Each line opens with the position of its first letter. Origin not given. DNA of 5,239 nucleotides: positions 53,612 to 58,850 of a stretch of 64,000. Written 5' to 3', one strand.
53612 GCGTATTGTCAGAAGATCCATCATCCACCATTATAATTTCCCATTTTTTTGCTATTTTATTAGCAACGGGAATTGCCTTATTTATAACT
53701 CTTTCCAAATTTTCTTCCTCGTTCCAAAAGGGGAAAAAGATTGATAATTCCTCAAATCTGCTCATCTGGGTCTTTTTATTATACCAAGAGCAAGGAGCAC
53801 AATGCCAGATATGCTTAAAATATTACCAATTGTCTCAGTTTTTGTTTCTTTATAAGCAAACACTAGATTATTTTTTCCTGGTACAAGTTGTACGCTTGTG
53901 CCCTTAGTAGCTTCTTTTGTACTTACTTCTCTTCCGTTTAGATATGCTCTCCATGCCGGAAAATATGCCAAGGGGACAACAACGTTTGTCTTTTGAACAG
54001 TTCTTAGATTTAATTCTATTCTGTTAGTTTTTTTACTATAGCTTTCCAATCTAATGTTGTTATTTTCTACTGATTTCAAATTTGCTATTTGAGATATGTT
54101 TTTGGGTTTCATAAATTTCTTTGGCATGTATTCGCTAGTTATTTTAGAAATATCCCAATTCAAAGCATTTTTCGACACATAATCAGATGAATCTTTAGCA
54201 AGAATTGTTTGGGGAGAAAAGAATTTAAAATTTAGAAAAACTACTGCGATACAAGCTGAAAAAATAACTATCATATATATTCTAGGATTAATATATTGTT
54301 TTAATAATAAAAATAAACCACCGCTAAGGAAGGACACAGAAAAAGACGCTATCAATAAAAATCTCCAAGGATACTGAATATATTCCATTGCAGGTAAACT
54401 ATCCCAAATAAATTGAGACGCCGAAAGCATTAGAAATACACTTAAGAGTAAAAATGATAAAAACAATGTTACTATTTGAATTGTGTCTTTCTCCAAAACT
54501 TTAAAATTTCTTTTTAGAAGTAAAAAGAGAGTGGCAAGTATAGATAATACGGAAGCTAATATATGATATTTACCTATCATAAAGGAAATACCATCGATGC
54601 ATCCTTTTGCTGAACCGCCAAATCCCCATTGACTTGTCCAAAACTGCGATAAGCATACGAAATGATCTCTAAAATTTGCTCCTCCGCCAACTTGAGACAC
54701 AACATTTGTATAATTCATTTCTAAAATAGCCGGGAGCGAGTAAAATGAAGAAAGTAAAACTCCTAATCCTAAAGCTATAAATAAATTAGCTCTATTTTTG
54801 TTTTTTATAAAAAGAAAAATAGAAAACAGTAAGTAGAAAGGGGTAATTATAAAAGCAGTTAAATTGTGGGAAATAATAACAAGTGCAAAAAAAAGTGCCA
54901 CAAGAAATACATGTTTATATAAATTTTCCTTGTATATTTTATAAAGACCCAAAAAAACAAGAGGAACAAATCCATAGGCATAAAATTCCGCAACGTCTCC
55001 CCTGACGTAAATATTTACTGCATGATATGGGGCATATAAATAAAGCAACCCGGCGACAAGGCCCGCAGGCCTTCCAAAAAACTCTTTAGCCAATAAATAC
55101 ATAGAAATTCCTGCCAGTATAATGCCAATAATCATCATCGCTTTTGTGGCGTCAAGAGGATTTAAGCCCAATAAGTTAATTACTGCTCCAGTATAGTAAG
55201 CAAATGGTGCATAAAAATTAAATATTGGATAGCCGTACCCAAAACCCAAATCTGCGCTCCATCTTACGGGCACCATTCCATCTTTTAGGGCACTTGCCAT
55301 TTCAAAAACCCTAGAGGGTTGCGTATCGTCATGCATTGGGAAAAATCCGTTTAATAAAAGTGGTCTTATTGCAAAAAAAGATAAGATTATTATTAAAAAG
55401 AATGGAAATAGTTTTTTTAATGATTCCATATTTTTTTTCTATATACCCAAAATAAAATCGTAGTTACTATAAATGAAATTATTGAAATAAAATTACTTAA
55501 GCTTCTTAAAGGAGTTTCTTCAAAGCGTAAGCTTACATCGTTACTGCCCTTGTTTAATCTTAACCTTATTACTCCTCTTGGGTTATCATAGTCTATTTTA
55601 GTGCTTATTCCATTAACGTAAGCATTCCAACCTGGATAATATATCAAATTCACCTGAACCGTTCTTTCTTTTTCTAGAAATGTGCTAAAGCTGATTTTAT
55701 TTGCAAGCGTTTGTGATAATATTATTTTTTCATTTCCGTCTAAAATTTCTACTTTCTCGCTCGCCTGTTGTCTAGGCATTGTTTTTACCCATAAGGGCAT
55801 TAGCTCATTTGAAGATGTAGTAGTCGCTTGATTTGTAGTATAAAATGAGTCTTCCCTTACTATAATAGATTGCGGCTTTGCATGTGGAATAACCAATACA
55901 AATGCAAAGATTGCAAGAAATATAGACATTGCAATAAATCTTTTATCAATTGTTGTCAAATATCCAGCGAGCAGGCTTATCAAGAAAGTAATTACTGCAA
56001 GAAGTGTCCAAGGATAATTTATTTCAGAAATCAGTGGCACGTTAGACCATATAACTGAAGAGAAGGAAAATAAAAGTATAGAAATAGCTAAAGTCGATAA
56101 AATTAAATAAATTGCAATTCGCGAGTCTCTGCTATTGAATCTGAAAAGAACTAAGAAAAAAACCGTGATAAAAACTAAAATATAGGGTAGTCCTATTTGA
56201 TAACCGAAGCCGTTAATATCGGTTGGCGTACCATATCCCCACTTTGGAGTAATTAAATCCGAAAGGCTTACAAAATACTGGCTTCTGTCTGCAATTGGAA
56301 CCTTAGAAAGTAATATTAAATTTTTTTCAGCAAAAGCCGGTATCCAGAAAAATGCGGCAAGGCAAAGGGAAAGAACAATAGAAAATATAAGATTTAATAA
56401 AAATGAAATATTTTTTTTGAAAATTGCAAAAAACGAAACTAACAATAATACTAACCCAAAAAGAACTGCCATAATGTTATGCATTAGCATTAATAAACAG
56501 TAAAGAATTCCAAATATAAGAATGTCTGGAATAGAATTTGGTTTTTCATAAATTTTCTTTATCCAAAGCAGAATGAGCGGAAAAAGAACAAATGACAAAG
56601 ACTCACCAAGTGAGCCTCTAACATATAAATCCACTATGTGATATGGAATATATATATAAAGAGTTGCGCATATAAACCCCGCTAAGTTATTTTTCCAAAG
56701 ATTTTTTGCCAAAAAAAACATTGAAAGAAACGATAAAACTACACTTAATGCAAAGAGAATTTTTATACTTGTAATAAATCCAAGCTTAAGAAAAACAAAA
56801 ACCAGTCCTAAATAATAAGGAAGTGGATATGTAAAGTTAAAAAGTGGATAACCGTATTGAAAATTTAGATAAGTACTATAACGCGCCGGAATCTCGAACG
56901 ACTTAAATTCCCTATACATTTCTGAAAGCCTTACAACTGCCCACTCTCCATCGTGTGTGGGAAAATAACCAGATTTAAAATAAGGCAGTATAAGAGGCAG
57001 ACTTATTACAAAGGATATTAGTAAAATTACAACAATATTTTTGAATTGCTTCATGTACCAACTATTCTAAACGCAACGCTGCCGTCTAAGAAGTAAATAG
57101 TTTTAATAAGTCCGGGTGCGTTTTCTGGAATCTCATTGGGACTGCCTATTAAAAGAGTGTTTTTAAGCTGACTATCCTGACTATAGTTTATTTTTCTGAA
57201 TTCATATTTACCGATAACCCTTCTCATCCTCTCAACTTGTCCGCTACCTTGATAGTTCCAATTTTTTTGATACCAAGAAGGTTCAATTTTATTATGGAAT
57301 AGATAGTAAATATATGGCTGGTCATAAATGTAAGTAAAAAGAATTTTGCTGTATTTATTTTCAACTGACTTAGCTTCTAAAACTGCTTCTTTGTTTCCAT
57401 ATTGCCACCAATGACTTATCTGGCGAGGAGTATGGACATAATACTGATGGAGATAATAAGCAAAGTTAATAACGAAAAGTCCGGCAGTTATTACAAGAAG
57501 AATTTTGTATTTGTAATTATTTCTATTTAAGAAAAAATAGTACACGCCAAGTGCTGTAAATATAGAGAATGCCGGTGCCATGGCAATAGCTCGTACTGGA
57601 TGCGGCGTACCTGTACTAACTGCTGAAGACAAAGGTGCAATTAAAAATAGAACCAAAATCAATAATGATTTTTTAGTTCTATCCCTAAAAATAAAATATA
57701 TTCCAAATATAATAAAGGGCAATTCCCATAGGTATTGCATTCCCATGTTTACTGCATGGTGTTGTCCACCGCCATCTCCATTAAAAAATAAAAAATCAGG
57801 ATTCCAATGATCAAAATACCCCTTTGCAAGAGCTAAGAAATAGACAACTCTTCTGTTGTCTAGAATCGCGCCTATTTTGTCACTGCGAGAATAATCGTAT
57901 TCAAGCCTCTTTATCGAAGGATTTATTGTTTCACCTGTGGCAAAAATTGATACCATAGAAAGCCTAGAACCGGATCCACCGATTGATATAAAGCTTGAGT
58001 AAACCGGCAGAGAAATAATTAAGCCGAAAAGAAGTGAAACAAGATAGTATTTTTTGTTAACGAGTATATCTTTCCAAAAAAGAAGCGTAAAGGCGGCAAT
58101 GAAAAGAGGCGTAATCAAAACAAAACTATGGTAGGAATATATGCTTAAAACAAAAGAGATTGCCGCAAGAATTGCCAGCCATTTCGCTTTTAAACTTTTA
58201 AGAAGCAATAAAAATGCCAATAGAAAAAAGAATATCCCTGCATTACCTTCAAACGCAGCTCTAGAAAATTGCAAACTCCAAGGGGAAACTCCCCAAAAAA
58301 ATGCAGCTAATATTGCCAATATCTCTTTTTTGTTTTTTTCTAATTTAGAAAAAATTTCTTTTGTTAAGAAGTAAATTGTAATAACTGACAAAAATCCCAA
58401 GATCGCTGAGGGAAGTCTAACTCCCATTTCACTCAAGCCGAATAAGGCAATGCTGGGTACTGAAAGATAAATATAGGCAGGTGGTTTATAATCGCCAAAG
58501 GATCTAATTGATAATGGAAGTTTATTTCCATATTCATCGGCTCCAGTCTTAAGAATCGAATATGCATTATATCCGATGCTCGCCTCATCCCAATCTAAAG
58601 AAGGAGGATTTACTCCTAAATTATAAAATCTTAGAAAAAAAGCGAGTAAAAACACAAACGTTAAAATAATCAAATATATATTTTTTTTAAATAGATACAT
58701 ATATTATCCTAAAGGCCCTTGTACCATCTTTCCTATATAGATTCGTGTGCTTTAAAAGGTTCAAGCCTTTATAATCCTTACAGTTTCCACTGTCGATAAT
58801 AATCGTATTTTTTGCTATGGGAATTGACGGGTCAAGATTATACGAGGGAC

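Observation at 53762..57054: Uncharacterized 'family C' membrane protein family with a conserved P-x-HD(G/D)...R-W...GYG(Y/H).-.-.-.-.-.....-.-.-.-(H/R)-x-V-(D/N)-x-Y-V-R-G signature (three paralogs)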

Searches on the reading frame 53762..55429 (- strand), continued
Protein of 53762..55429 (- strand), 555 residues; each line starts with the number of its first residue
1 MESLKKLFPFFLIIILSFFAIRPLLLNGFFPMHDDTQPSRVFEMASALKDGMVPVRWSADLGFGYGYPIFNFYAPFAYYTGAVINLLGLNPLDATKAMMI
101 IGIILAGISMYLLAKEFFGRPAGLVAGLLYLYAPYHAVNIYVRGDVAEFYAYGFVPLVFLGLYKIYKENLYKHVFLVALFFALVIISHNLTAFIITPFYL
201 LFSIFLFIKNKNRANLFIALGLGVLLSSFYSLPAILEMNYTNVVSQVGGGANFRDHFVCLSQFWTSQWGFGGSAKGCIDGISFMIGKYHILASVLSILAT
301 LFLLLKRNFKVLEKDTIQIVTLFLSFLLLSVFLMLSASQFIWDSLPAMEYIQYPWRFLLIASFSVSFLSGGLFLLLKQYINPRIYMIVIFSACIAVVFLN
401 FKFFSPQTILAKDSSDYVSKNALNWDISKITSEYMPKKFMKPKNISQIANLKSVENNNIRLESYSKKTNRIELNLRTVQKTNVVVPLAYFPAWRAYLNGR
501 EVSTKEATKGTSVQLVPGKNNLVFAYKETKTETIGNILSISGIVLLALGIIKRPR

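Call 54: search_solved_structures(query=A2, max_evalue=10, show_alignments=3)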
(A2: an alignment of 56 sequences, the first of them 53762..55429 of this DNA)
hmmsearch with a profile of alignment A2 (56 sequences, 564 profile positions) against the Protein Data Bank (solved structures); distinct sequences matched with E-value up to 10: 1.
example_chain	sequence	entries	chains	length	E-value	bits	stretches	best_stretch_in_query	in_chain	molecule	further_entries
8fg6_B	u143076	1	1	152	1.3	10.7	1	488-542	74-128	C104.1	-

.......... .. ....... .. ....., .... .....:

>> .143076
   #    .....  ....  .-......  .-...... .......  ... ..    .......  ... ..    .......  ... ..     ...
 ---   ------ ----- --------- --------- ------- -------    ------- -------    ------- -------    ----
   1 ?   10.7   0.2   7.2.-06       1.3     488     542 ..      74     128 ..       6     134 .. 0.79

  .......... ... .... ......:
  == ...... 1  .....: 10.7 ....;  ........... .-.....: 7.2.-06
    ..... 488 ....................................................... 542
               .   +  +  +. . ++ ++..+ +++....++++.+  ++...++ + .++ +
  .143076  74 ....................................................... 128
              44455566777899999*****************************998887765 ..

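Call 56: search_protein_representatives(alignment_id=A2)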
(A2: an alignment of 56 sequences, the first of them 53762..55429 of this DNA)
Query: 56 sequences, 564 profile positions. Proteins with E-value up to 0.001 (for the whole library): 23869; up to 1e-10: 14361; up to 1e-30: 6787. The best 150 are listed.
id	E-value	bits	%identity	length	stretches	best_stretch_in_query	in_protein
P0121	1.6e-259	878.7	-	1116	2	11-557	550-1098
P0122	7.3e-231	784.0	-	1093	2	1-561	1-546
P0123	6.0e-229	777.7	-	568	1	1-562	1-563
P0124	7.1e-214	727.9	-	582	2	169-563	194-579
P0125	5.9e-211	718.3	-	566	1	4-560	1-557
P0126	2.3e-209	713.1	-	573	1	3-563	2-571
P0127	1.5e-206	703.8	-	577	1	8-560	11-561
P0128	4.4e-201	685.7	-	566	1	2-563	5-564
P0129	1.8e-200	683.7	-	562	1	3-563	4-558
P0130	2.0e-195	667.1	-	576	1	4-562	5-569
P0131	1.3e-194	664.4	-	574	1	3-559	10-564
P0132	2.7e-193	660.0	-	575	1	1-563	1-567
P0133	5.2e-193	659.1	-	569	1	5-563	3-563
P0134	9.8e-193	658.2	-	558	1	5-560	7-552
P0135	5.7e-192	655.6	-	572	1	1-563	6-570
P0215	1.2e-147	509.3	-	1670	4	10-554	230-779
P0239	7.0e-137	473.8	-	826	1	8-554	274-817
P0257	9.8e-131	453.5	-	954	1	6-562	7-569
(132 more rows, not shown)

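Call 59: list_cluster_members(proteins=[P0121, P0122, P0215, P0239, P0257])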
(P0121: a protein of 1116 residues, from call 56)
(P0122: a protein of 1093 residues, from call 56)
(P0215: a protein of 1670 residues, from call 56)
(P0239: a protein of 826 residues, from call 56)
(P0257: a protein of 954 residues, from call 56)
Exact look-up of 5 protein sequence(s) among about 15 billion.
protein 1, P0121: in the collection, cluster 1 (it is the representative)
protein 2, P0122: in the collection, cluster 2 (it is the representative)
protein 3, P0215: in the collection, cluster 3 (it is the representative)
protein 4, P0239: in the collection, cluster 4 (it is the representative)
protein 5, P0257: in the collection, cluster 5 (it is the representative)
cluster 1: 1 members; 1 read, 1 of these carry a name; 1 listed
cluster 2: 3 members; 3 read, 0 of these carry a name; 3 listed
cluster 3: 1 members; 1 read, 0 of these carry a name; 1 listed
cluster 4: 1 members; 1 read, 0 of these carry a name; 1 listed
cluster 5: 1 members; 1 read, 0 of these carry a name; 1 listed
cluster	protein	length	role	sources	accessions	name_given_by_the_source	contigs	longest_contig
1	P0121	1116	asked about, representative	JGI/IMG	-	hypothetical protein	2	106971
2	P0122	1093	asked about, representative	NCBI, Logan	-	-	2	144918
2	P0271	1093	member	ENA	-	-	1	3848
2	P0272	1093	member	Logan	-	-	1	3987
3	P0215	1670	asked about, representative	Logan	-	-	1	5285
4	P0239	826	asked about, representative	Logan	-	-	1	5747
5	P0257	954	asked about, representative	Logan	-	-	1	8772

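Call 77: search_protein_families(library=pfam, alignment_id=A2, max_evalue=0.001)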
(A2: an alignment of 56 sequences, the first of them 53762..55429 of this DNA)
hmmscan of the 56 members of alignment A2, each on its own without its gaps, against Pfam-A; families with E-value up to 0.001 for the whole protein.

A. member 1, window:53762-55429:- (555 aa): 1 family
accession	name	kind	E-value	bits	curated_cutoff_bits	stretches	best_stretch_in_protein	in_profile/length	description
PF10131.15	PTPS_related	-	7.2e-14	51.6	26.4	1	70-406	1-312/621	6-pyruvoyl-tetrahydropterin synthase related domain; membrane protein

B. families by the number of members that match (of 56 scanned): 5 families
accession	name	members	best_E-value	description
PF10131.15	PTPS_related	56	4.3e-18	6-pyruvoyl-tetrahydropterin synthase related domain; membrane protein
PF13231.12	PMT_2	25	1.3e-10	Dolichyl-phosphate-mannose-protein mannosyltransferase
PF09586.16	YfhO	17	1.2e-13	Bacterial membrane protein YfhO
PF02516.20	STT3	3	2.7e-06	Oligosaccharyl transferase STT3, N-terminal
PF20176.3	DUF6541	1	9e-05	Family of unknown function (DUF6541)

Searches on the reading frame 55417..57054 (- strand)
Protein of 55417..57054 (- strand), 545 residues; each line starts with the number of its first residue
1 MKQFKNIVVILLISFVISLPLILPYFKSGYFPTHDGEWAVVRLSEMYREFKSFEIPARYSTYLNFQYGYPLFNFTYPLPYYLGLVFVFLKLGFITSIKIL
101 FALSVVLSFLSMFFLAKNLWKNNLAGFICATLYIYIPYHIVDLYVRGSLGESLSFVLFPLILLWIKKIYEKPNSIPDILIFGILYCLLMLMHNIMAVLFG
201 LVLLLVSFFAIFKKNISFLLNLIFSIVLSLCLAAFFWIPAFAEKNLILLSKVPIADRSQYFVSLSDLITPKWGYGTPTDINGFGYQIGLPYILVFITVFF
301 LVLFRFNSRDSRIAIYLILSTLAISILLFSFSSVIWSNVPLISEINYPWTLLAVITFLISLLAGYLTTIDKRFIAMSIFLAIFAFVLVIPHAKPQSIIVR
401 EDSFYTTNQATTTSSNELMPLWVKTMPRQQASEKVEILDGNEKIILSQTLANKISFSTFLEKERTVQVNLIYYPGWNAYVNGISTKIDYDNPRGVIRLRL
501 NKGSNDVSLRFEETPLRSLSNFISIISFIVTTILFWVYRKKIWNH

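Call 3: search_protein_families(library=pfam, proteins=[window:55417-57054:-], max_evalue=0.1)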
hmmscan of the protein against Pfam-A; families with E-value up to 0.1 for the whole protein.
window:55417-57054:- (545 aa): 1 family
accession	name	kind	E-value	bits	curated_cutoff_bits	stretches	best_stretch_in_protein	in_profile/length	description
PF10131.15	PTPS_related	-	4e-06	26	26.4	1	76-388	5-300/621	6-pyruvoyl-tetrahydropterin synthase related domain; membrane protein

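Call 4: search_protein_families(library=ncbifam, proteins=[window:55417-57054:-], max_evalue=0.1)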
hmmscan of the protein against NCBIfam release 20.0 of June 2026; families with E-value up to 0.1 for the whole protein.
window:55417-57054:- (545 aa): 1 family
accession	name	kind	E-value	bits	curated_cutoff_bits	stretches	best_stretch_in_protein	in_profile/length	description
TIGR00921.1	2A067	subfamily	0.03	12.3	351.9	1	480-543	156-218/733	hydrophobe/amphiphile efflux-3 (HAE3) family transporter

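Call 78: predict_structure(alignment_id=A5)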
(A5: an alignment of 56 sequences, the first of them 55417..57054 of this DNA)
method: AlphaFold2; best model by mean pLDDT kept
length: 545 residues; sequences in the alignment: 56
mean_pLDDT: 83.6   pTM: 0.88
mean pLDDT of the five models: 83.6, 80.5, 79.4, 78.9, 78.2
residues with pLDDT >= 90: 248; 70-90: 205; 50-70: 67; < 50: 25
segments of 3 or more residues with pLDDT < 50: 249-255, 272-283
pLDDT, mean of each block of 10 residues (from residue 1): 89 94 90 74 85 75 71 72 95 94 96 96 96 90 85 95 94 93 96 89 84 89 96 90 64 57 75 41 66 92 86 92 91 86 76 92 93 91 89 84 78 53 61 61 68 87 87 89 91 82 93 90 96 90 59
secondary structure, 60 per line:
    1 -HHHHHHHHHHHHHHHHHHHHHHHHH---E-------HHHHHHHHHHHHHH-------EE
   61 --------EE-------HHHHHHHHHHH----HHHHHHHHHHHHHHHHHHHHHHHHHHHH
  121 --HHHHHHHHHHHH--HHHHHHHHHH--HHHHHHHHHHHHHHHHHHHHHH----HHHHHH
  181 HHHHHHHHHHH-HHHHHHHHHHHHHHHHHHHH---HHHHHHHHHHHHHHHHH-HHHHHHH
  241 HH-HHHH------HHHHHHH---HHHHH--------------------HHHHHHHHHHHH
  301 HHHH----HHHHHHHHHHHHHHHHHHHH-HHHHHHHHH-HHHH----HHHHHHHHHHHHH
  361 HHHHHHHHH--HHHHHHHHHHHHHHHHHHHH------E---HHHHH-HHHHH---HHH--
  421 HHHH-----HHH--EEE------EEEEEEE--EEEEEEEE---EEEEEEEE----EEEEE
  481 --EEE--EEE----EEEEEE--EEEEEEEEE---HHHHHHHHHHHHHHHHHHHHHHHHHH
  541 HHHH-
elements in order: H2-26 H38-51 H78-88 H93-120 H123-134 H137-146 H149-170 H175-191 H193-212 H216-232 H234-242 H244-247 H254-260 H264-268 H289-304 H309-328 H330-338 H340-343 H348-369 H372-391 H402-406 H408-412 H421-424 E435-437 E444-450 E453-460 E464-471 E476-480 E483-485 E488-490 E495-500 E503-511 H515-544

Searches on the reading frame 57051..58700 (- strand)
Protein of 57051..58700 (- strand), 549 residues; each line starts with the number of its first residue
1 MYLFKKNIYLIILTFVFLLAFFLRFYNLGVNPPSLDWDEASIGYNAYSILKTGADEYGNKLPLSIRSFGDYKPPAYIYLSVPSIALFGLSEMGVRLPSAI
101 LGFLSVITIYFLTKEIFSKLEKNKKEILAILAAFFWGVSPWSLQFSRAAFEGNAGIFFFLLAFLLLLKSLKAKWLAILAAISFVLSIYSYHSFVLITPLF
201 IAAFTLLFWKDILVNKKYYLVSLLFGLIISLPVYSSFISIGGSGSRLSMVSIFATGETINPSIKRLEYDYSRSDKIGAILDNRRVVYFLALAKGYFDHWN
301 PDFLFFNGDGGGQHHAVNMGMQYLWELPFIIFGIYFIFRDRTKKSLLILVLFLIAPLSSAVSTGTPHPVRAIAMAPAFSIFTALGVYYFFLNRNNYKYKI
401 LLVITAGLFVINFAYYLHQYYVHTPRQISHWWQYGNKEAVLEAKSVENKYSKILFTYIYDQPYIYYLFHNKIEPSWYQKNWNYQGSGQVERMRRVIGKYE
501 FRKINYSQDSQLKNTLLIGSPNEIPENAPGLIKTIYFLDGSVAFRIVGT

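Call 3: search_protein_families(library=pfam, proteins=[window:57051-58700:-], max_evalue=0.1)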
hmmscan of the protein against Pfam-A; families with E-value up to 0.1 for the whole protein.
window:57051-58700:- (549 aa): 2 families
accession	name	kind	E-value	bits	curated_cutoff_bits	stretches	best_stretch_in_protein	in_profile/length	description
PF13231.12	PMT_2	-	8.4e-10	39.5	26.1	1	72-233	2-157/160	Dolichyl-phosphate-mannose-protein mannosyltransferase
PF13567.11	DUF4131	-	0.036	14.2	31.6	1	379-444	11-72/165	Domain of unknown function (DUF4131)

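Call 4: search_protein_families(library=ncbifam, proteins=[window:57051-58700:-], max_evalue=0.1)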
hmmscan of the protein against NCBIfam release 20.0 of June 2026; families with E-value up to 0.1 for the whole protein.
window:57051-58700:- (549 aa): 0 families
